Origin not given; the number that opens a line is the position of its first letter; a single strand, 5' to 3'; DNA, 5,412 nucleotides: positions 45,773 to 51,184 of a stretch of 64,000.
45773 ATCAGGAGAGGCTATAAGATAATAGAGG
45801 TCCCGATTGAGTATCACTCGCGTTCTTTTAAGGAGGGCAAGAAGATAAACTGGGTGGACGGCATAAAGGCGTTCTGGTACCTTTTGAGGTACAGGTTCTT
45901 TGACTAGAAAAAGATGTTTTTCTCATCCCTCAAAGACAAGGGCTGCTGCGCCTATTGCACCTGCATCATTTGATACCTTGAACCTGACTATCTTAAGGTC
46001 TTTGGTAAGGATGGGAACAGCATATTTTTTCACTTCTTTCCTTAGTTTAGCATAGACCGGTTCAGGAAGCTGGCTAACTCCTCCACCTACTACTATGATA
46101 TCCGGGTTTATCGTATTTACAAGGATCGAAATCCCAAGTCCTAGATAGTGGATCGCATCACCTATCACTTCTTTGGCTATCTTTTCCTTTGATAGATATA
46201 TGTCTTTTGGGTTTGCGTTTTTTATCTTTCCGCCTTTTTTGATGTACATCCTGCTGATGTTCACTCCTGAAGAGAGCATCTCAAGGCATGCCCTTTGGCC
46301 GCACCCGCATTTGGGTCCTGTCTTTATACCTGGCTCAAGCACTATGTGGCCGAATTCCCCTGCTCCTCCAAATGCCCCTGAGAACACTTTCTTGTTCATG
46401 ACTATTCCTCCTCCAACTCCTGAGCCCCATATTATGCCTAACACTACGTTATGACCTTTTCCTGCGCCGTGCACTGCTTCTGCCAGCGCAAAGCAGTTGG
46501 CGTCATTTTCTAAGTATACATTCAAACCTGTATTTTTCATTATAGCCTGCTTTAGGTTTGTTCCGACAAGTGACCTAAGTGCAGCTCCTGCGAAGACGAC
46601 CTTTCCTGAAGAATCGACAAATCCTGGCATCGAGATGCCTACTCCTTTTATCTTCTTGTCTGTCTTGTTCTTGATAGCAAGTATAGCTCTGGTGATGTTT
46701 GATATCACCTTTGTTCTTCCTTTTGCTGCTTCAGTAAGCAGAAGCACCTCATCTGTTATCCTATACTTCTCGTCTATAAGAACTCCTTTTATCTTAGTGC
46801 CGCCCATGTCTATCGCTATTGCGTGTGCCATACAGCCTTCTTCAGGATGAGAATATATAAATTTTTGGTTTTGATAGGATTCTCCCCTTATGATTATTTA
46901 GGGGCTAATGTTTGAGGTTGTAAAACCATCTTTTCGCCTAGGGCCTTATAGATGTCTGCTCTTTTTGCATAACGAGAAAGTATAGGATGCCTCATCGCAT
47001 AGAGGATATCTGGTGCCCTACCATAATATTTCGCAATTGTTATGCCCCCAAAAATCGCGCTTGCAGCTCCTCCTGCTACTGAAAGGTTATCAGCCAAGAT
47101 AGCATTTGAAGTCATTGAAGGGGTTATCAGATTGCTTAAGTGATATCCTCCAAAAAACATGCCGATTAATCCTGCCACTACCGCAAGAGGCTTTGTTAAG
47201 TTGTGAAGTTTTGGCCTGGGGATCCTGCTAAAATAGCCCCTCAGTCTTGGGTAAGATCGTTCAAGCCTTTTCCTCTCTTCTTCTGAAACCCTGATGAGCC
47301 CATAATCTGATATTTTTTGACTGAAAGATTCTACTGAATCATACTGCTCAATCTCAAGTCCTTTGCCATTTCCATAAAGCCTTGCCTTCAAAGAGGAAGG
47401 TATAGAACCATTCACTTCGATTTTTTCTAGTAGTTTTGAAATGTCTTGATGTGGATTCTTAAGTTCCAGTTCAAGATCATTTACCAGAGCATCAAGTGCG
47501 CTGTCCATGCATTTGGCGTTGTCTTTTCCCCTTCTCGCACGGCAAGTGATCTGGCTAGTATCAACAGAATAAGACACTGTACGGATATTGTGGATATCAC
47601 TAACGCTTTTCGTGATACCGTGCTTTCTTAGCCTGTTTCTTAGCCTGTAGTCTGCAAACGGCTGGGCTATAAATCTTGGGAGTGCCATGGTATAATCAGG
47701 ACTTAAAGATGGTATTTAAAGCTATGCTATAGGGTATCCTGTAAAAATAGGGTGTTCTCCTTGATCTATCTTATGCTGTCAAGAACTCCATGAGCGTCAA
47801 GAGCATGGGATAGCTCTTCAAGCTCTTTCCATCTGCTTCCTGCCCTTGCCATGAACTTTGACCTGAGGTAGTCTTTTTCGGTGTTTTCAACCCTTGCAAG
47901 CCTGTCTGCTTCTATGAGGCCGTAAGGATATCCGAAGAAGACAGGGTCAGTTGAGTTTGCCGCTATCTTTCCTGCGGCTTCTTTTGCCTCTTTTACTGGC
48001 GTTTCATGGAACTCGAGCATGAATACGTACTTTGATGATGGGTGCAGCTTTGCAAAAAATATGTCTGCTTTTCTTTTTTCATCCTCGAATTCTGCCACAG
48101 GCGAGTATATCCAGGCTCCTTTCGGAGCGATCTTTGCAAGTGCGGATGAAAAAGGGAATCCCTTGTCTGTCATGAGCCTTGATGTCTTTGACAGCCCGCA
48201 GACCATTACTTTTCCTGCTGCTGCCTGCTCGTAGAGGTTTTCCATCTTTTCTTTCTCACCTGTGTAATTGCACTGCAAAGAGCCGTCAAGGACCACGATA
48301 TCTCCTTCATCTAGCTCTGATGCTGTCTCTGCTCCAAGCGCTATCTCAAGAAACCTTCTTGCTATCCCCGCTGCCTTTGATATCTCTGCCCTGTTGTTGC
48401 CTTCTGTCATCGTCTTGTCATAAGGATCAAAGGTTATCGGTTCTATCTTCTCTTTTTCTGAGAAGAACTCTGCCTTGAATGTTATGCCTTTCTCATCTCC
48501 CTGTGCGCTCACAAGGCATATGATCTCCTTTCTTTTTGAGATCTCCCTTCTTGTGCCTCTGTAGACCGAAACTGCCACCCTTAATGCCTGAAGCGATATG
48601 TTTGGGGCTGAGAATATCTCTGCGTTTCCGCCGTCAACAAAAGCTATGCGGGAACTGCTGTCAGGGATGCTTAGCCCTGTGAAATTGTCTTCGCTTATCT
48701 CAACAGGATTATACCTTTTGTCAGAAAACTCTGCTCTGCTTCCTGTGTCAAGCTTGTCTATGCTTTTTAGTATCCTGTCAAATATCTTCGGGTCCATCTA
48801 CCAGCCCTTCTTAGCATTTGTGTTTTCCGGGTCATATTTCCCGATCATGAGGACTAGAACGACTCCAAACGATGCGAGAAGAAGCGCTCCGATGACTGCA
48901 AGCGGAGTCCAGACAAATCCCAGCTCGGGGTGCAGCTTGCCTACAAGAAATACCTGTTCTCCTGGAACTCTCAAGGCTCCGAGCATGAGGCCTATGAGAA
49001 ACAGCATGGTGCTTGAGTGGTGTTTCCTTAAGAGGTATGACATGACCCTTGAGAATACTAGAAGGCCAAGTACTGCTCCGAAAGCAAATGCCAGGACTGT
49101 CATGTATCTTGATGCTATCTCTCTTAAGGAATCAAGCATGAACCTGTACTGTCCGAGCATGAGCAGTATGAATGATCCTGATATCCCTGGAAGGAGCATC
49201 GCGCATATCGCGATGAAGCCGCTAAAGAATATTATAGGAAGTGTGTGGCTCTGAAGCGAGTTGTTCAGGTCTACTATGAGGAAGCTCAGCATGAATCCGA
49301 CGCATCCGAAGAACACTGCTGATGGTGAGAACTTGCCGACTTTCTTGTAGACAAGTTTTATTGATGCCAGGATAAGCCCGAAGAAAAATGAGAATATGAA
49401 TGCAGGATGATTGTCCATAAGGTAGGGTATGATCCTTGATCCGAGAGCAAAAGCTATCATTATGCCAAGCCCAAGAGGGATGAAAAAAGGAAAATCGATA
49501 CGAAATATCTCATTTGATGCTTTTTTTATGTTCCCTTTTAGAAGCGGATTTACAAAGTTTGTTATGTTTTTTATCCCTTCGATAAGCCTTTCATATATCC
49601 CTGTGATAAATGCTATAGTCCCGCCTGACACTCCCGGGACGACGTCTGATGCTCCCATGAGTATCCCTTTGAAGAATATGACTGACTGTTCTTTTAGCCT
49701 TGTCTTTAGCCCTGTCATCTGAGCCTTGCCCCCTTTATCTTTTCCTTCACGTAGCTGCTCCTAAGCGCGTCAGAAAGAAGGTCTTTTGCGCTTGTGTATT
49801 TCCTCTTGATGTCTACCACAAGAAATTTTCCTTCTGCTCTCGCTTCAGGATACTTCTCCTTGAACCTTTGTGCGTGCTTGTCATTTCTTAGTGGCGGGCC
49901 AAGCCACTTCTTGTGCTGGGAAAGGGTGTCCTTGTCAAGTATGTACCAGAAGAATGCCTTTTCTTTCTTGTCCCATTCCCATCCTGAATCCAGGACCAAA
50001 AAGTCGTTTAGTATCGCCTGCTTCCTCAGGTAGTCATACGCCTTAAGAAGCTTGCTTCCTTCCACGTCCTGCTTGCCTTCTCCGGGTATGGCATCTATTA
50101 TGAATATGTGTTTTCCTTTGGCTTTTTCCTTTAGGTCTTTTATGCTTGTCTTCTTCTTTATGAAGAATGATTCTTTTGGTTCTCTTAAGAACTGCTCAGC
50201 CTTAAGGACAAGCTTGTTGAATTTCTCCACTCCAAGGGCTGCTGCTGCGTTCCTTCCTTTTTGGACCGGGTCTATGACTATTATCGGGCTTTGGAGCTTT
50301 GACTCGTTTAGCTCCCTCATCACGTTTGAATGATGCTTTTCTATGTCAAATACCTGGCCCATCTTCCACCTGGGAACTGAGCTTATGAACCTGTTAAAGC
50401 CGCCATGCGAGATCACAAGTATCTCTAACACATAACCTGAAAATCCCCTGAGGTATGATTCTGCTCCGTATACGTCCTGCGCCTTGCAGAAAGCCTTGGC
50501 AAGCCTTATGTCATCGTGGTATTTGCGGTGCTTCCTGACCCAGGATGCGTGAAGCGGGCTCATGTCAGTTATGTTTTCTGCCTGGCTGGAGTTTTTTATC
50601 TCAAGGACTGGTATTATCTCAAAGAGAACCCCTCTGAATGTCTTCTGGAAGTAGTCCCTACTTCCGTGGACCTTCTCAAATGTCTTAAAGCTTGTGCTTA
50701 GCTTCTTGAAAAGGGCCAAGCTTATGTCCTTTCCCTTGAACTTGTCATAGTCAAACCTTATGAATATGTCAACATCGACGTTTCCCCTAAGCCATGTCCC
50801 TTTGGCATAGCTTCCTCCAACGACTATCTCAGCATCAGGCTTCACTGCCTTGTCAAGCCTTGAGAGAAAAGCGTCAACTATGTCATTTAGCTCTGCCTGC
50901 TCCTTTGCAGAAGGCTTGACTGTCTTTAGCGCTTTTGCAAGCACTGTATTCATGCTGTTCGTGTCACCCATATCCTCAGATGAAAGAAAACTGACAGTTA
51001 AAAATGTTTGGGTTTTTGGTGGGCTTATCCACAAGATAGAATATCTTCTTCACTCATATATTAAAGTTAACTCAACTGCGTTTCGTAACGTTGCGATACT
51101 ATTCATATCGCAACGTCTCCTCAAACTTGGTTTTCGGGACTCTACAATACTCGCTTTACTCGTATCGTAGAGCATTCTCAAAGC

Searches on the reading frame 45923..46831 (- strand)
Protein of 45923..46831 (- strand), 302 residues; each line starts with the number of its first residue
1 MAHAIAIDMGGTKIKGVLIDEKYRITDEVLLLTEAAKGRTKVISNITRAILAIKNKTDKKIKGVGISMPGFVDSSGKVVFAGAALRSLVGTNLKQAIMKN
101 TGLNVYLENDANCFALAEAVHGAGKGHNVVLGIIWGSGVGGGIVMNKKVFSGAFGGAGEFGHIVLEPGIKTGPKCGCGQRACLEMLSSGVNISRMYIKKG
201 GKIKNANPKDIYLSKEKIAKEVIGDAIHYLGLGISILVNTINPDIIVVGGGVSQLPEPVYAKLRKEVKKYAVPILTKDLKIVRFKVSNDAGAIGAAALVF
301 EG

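Call 24: search_protein_families(library=pfam, proteins=[window:45923-46831:-], max_evalue=0.0001)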
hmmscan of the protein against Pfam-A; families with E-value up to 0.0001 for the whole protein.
window:45923-46831:- (302 aa): 1 family
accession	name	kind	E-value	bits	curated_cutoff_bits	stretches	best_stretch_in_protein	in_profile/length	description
PF00480.26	ROK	-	4.5e-62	210.7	22.9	1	5-299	2-291/294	ROK family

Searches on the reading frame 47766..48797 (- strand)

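Call 24: search_protein_families(library=pfam, proteins=[window:47766-48797:-], max_evalue=0.0001)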
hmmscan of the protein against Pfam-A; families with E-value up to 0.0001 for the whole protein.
window:47766-48797:- (343 aa): 1 family
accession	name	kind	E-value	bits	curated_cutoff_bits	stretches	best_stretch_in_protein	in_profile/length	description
PF09376.16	NurA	-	4e-08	33.5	21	1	50-303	2-254/254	NurA domain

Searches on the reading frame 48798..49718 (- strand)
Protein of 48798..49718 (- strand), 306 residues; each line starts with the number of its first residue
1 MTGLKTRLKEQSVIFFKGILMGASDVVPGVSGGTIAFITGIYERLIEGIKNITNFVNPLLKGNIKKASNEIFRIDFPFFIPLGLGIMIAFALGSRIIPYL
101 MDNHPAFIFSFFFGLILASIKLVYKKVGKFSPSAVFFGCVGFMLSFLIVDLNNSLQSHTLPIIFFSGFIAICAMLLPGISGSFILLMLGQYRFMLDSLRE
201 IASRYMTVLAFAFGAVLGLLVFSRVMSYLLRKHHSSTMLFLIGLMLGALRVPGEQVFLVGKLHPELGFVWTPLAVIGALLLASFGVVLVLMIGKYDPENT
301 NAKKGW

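Call 24: search_protein_families(library=pfam, proteins=[window:48798-49718:-], max_evalue=0.0001)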
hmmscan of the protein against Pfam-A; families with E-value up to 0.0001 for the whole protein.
window:48798-49718:- (306 aa): 1 family
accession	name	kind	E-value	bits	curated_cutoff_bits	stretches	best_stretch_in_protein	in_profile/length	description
PF04018.18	VCA0040-like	-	1.9e-72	244.2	26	1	21-251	1-227/246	Undecaprenyl phosphate translocase-like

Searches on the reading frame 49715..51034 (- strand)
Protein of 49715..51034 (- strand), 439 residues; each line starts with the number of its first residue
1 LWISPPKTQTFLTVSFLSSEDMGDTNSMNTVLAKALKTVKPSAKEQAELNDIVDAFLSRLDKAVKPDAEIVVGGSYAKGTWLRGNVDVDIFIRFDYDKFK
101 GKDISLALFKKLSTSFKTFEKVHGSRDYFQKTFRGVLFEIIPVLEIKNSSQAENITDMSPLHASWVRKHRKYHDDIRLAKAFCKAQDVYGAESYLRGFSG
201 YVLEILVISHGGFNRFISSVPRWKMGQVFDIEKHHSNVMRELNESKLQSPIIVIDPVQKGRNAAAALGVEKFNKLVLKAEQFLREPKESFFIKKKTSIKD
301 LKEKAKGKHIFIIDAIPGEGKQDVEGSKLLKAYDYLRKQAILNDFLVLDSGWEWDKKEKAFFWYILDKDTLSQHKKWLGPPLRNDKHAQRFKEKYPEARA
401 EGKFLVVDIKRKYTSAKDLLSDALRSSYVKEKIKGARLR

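Call 51: search_protein_families(library=pfam, proteins=[window:49715-51034:-], max_evalue=0.0001)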
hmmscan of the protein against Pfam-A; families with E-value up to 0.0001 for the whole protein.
window:49715-51034:- (439 aa): 4 families
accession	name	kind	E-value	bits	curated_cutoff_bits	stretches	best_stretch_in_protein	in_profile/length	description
PF09249.16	tRNA_NucTransf2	-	1.5e-34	119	27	1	174-291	1-112/113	tRNA nucleotidyltransferase, second domain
PF01909.29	NTP_transf_2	-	3.1e-09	37.5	21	1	57-150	5-81/93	Nucleotidyltransferase domain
PF21133.2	CAA_C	-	3.4e-09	36.9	22.2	1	329-425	24-121/144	CCA-adding enzyme, C-terminal domain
PF18144.7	SMODS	-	9.5e-08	32.9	26.5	1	30-157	5-142/164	Second Messenger Oligonucleotide or Dinucleotide Synthetase domain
